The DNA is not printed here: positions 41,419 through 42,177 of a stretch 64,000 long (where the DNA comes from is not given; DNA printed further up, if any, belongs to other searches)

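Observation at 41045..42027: Two tandem Nif11-leader precursors with long glycine-rich, 3-Cys cores and no adjacent modification enzyme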

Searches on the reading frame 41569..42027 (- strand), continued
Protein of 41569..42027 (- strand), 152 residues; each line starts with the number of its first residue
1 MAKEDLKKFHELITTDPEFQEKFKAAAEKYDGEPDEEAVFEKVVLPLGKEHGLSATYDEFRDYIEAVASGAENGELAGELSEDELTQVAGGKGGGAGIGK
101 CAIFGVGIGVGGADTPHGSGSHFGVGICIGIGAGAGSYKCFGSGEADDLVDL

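Call 27: find_encoding_contigs(protein=P0001, flank=10000, max_places=3)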
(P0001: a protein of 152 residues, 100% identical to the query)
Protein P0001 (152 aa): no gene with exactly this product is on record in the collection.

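Call 28: list_cluster_members(proteins=[P0001, P0007, P0012, P0004, P0015, P0019, P0010])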
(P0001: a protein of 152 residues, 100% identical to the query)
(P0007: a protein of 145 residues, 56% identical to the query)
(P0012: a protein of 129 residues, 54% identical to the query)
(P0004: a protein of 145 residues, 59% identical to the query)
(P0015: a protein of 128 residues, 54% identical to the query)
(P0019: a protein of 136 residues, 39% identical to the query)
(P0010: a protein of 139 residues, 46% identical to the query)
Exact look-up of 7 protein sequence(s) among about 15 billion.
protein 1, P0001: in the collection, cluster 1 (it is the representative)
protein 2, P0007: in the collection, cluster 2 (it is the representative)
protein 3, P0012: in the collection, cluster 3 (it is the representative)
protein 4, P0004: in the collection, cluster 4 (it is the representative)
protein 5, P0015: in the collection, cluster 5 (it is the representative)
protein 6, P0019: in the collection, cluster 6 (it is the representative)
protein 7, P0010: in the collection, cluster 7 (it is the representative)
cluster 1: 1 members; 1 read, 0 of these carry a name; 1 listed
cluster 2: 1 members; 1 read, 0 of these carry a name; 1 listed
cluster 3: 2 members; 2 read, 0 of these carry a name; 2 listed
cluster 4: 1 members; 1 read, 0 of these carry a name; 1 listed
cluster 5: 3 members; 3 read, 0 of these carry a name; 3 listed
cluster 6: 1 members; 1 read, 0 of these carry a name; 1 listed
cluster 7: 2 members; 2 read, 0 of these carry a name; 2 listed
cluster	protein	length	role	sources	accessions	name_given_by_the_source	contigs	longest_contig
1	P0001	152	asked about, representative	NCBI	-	-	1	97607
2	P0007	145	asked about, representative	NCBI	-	-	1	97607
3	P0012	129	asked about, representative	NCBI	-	-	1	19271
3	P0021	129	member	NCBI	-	-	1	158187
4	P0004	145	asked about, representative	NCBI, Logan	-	-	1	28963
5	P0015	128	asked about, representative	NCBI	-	-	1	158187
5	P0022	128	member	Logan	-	-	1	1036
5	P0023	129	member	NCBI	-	-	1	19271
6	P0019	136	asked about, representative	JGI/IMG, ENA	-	-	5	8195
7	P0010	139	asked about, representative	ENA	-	-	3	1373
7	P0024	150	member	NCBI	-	-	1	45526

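Call 29: find_related_loci(query=A1, collection=metagenome_contigs, flank=10000)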
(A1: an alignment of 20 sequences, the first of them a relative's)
Query A1 (152 aa) in metagenome_contigs; peptide patterns used: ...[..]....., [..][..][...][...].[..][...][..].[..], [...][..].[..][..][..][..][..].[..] (x = any residue, [..] = any of these).
600 stretches matched a pattern (row limit reached: there are more); 5 encode a relative of the query (tblastn E <= 1e-3); 5 distinct loci.
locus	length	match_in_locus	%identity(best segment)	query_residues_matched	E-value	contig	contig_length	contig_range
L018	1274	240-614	54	1-133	9e-41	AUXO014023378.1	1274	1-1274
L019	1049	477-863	50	3-137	5e-33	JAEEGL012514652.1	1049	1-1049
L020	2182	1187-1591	43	1-147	5e-32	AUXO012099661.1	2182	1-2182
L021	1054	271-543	52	1-97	6e-28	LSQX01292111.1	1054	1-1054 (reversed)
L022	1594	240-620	30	1-113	1e-14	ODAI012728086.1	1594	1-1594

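Call 31: find_homologous_proteins(query=L006:10944-12953:-, max_evalue=1e-30)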
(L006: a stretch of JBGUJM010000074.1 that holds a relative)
Query L006:10944-12953:- (669 aa): 528 proteins with E <= 1e-30 among 7983 candidates; the best 120 are listed.
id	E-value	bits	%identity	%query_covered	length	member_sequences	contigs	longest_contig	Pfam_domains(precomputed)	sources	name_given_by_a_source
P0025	0.0e+0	1497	100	97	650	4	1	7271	PF04055.28,PF02310.25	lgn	-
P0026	0.0e+0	1200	81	96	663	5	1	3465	PF04055.28,PF02310.25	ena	-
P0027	0.0e+0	1190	79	95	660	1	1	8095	PF04055.28,PF02310.25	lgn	-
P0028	0.0e+0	1107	75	94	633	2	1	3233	PF04055.28,PF02310.25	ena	-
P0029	0.0e+0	1107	75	95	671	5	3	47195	PF04055.28,PF02310.25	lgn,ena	-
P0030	0.0e+0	1086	73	94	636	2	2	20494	PF04055.28,PF02310.25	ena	-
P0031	0.0e+0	1072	74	92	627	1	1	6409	PF04055.28,PF02310.25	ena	-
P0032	0.0e+0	1071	73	94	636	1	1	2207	PF04055.28,PF02310.25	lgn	-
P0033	0.0e+0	1070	74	92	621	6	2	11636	PF04055.28,PF02310.25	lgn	-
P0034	0.0e+0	1070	74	92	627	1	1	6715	PF04055.28,PF02310.25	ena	-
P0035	0.0e+0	1069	72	94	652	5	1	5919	PF04055.28,PF02310.25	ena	-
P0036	0.0e+0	1068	74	92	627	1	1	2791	PF04055.28,PF02310.25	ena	-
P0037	0.0e+0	1065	74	92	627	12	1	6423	PF04055.28,PF02310.25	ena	-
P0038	0.0e+0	1064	74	92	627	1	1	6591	PF04055.28,PF02310.25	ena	-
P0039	0.0e+0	1060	74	92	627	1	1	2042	PF04055.28,PF02310.25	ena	-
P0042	4.4e-268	909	61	95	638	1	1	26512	PF04055.28,PF02310.25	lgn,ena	-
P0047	8.6e-220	750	54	94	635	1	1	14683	PF04055.28,PF02310.25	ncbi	-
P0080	1.4e-159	551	42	95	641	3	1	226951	PF04055.28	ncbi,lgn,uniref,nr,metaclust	ncbi:RiPP maturation radical SAM C-methyltransferase [Butyrivibrio sp. VCD2006]|uniref:RiPP maturati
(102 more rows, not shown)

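Call 32: find_encoding_contigs(protein=P0029, flank=10000, max_places=3)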
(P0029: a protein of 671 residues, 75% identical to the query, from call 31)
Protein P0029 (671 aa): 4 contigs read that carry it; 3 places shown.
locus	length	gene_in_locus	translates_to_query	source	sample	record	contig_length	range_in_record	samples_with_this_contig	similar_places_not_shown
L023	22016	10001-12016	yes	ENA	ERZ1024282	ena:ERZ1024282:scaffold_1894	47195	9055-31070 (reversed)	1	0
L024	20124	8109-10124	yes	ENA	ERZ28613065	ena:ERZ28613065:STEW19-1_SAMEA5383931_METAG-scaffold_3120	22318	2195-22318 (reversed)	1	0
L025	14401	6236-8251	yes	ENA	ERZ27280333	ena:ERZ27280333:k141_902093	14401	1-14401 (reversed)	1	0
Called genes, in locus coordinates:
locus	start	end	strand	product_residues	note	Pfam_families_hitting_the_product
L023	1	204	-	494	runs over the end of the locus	-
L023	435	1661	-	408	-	PF00078:RVT_1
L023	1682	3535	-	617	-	-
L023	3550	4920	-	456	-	PF01554:MatE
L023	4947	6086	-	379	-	-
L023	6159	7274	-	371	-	-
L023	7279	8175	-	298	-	PF00583:Acetyltransf_1 (faint)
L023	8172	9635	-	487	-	PF00501:AMP-binding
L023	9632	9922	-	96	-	-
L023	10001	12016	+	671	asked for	PF02310:B12-binding (weak), PF04055:Radical_SAM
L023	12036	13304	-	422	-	-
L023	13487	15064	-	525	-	PF13306:LRR_5, PF13855:LRR_8 (faint), PF13306:LRR_5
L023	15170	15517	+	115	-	-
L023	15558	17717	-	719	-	PF00664:ABC_membrane, PF02463:SMC_N (faint), PF00005:ABC_tran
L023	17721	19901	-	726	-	PF03412:Peptidase_C39, PF00664:ABC_membrane, PF00005:ABC_tran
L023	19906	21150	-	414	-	PF00078:RVT_1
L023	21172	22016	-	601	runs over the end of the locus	PF02872:5_nucleotid_C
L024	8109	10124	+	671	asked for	PF02310:B12-binding (weak), PF04055:Radical_SAM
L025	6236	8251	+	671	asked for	PF02310:B12-binding (weak), PF04055:Radical_SAM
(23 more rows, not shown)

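Call 33: find_encoding_contigs(protein=P0030, flank=10000, max_places=2)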
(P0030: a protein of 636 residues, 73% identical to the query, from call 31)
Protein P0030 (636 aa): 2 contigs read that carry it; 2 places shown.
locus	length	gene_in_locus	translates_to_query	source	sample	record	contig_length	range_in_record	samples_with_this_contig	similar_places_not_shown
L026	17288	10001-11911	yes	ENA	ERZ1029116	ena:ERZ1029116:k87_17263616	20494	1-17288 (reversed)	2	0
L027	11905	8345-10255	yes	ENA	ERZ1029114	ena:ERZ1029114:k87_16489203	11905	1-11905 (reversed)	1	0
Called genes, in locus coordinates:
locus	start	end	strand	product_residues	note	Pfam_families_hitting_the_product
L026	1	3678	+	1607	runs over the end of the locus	PF01467:CTP_transf_like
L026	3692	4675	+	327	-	PF00056:Ldh_1_N (weak)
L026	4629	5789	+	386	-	PF03358:FMN_red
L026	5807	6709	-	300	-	PF00583:Acetyltransf_1 (faint)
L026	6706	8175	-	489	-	PF00501:AMP-binding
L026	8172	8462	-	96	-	-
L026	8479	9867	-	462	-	PF04055:Radical_SAM, PF13186:SPASM (weak)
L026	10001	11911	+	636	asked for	PF02310:B12-binding (weak), PF04055:Radical_SAM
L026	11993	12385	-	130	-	-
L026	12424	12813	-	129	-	-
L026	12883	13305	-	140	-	-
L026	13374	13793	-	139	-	-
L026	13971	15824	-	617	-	PF02624:YcaO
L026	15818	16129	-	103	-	-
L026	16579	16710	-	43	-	-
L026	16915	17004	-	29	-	-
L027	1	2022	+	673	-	?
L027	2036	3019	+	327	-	PF00056:Ldh_1_N (weak)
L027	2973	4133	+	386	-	PF03358:FMN_red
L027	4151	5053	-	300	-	PF00583:Acetyltransf_1 (faint)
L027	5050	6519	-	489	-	PF00501:AMP-binding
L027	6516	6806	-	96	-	-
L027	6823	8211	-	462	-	PF04055:Radical_SAM, PF13186:SPASM (weak)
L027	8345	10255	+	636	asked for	PF02310:B12-binding (weak), PF04055:Radical_SAM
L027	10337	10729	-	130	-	-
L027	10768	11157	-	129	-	-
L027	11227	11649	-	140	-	-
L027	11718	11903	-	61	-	?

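Call 34: find_encoding_contigs(protein=P0042, flank=10000, max_places=2)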
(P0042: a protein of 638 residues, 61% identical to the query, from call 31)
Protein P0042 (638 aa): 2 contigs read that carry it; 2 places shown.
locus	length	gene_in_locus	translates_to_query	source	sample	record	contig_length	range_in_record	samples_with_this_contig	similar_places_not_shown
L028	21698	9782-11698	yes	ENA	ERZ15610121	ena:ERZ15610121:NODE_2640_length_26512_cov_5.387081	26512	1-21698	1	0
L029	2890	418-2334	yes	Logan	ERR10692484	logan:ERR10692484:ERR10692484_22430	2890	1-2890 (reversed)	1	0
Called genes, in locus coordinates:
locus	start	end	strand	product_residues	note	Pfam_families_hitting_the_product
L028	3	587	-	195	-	?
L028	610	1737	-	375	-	PF07690:MFS_1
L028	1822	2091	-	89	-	-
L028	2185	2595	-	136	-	-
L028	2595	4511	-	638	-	PF22019:GlgB_N (weak), PF02922:CBM_48, PF00128:Alpha-amylase, PF02806:Alpha-amylase_C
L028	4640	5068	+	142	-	-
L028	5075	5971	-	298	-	PF00583:Acetyltransf_1 (faint)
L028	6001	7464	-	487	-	PF00501:AMP-binding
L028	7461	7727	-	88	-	-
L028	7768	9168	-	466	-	PF04055:Radical_SAM, PF13186:SPASM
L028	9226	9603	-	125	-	-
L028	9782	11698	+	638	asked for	PF02310:B12-binding (weak), PF04055:Radical_SAM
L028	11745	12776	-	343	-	PF01026:TatD_DNase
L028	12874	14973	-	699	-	PF00133:tRNA-synt_1, PF01406:tRNA-synt_1e (weak), PF01921:tRNA-synt_1f (faint), PF09334:tRNA-synt_1g, PF00133:tRNA-synt_1, PF08264:Anticodon_1, PF19303:Anticodon_3, PF01588:tRNA_bind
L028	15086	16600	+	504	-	PF01841:Transglut_core (weak)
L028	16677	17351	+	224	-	PF03308:MeaB (faint), PF02492:cobW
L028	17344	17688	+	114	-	PF01155:HypA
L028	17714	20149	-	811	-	PF10060:DUF2298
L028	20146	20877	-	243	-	-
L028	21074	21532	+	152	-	PF01475:FUR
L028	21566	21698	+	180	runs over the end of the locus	PF21349:RUBY_RBDX, PF02915:Rubrerythrin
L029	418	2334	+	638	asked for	PF02310:B12-binding (weak), PF04055:Radical_SAM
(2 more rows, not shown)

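Call 40: search_protein_families(library=ncbifam, proteins=[L023:7279-8175:-, L023:8172-9635:-, L023:9632-9922:-, L023:6159-7274:-, L023:4947-6086:-, L023:1682-3535:-, L026:8479-9867:-, L026:13971-15824:-], max_evalue=0.0001)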
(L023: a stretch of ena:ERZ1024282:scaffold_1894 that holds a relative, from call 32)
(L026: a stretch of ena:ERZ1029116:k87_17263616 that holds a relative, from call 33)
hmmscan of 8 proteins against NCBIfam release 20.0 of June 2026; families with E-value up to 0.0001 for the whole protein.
L023:7279-8175:- (298 aa): 0 families

L023:8172-9635:- (487 aa): 98 families (the best 25 are shown)
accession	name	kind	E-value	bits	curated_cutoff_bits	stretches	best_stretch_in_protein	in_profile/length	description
NF004837.0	PRK06187.1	subfamily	5.8e-58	196.4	476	1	114-421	127-453/531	long-chain-fatty-acid--CoA ligase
TIGR01923.1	menE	equivalog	2.4e-50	171.7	330.15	1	55-422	9-380/442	o-succinylbenzoate--CoA ligase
NF004114.0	PRK05605.1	equivalog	9.7e-49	166.1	766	1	142-421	208-500/575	long-chain-fatty-acid--CoA ligase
NF052269.1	Staph_lig_FadD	equivalog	1.2e-47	162.4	650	1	61-421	43-424/499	long-chain-fatty-acid--CoA ligase FadD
NF005714.0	PRK07529.1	subfamily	7.5e-47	160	632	1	143-413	204-498/640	acyl-CoA synthetase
NF005702.0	PRK07514.1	subfamily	1.4e-44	152.4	558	1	43-414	27-424/506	malonyl-CoA synthase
NF002966.0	PRK03640.1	equivalog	9.1e-44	149.8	556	1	36-485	18-474/483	o-succinylbenzoate--CoA ligase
NF004511.1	PRK05852.1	equivalog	1.6e-42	145.9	650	1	139-410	137-424/505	FadD7 family fatty acid--CoA ligase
NF005801.1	PRK07656.1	equivalog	3.7e-42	144.6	657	1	143-419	150-432/500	FadD3 family acyl-CoA ligase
NF006572.0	PRK09088.1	equivalog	1.9e-41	142.2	696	1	46-421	29-419/491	acyl-CoA synthetase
NF009233.0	PRK12583.1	subfamily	2.9e-40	138.2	832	1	131-420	175-480/558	fatty acid CoA ligase family protein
NF005307.0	PRK06839.1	equivalog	8.4e-40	136.8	748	1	60-419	43-422/496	o-succinylbenzoate--CoA ligase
NF006182.0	PRK08316.1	subfamily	2.3e-37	128.7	663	1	31-421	22-448/523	fatty acyl-CoA synthetase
NF005858.0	PRK07787.1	subfamily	2.6e-37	128.4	575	1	73-419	49-403/471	acyl-CoA synthetase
NF006539.0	PRK09029.1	equivalog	3.1e-37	128.5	494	1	30-422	13-385/458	o-succinylbenzoate--CoA ligase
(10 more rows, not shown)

L023:9632-9922:- (96 aa): 0 families

L023:6159-7274:- (371 aa): 0 families

L023:4947-6086:- (379 aa): 0 families

L023:1682-3535:- (617 aa): 0 families

L026:8479-9867:- (462 aa): 62 families (the best 25 are shown)
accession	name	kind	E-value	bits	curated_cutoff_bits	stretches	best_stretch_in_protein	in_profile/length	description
TIGR04347.1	pseudo_SAM_Halo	equivalog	4.1e-33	115.2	525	1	90-314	33-260/390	TIGR04347 family pseudo-SAM/SPASM protein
TIGR04055.1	rSAM_NirJ2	equivalog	5.5e-29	101.7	500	1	96-434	1-319/326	putative heme d1 biosynthesis radical SAM protein NirJ2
NF045574.1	sacti_mat_StsB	exception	2.8e-28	99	625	1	21-439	26-415/466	StsB family radical SAM/SPASM domain sactipeptide maturase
TIGR04250.1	SCM_rSAM_ScmE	equivalog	1.3e-26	93.3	400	1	99-423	7-330/358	SynChlorMet cassette radical SAM/SPASM protein ScmE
TIGR04053.2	TIGR04053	equivalog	4.1e-26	92.1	395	1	96-280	9-197/366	TIGR04053 family radical SAM/SPASM domain-containing protein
TIGR04545.1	rSAM_ahbD_hemeb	equivalog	6.3e-26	91.6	500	1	96-438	1-335/339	heme b synthase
TIGR04051.1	rSAM_NirJ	equivalog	4.9e-25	88.2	515.45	1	97-275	4-182/354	heme d1 biosynthesis radical SAM protein NirJ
TIGR04303.1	GeoRSP_rSAM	equivalog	3.7e-23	82.6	400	1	97-431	7-318/325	GeoRSP system radical SAM/SPASM protein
TIGR04054.1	rSAM_NirJ1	equivalog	5.3e-23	81.3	650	1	96-290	37-231/387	putative heme d1 biosynthesis radical SAM protein NirJ1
TIGR04103.1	rSAM_nif11_3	equivalog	5.9e-23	81.1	725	1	96-424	6-329/412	nif11-class peptide radical SAM maturase 3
TIGR02109.1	PQQ_syn_pqqE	equivalog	3.1e-22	79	381.35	1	101-425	13-317/358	pyrroloquinoline quinone biosynthesis protein PqqE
TIGR03913.1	rad_SAM_trio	equivalog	3.2e-22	78.6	591.75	1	96-433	20-345/477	GDL motif peptide-associated radical SAM/SPASM maturase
TIGR04546.1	rSAM_ahbC_deAc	equivalog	3.9e-22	78.6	650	1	96-430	40-376/390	12,18-didecarboxysiroheme deacetylase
NF050035.1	rSAM_WgK_link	exception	4.8e-20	71.9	650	1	95-274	9-189/367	radical SAM/SPASM peptide maturase WgkB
TIGR03962.1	mycofact_rSAM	equivalog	9e-20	71.1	265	1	97-423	14-316/339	mycofactocin radical SAM maturase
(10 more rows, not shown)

L026:13971-15824:- (617 aa): 5 families
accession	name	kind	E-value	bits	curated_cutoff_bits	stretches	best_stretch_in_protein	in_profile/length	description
NF040716.1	YcaO_for_S12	equivalog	2.7e-53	181.3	700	1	72-452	53-430/571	30S ribosomal protein S12 methylthiotransferase accessory factor YcaO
TIGR03549.1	TIGR03549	equivalog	1.3e-43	149.3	900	1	74-449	203-575/723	OsmC domain/YcaO domain-containing protein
TIGR00702.1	TIGR00702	domain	1.7e-32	112.9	75.65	1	74-411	51-365/377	YcaO-type kinase domain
TIGR03604.1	TOMM_cyclo_SagD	subfamily_domain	6.2e-11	41.8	219.25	1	198-341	113-258/377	thiazole/oxazole-forming peptide maturase, SagD family component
TIGR03266.1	methan_mark_1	equivalog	2.3e-10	40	365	1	193-418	148-371/376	YcaO-related McrA-glycine thioamidation protein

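Call 66: predict_structure(alignment_id=A1)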
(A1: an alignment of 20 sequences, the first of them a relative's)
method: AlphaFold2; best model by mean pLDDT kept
length: 152 residues; sequences in the alignment: 20
mean_pLDDT: 51.5   pTM: 0.47
mean pLDDT of the five models: 51.5, 48.9, 48.6, 48.2, 47.8
residues with pLDDT >= 90: 0; 70-90: 45; 50-70: 23; < 50: 84
segments of 3 or more residues with pLDDT < 50: 69-152
pLDDT, mean of each block of 10 residues (from residue 1): 70 75 73 68 80 79 59 38 35 30 32 35 39 34 31 21
secondary structure, 60 per line:
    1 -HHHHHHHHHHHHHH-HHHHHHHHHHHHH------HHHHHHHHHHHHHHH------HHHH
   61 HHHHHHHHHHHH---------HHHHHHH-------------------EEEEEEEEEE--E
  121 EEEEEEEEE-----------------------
elements in order: H2-15 H17-29 H36-50 H57-72 H82-88 E108-117 E120-129
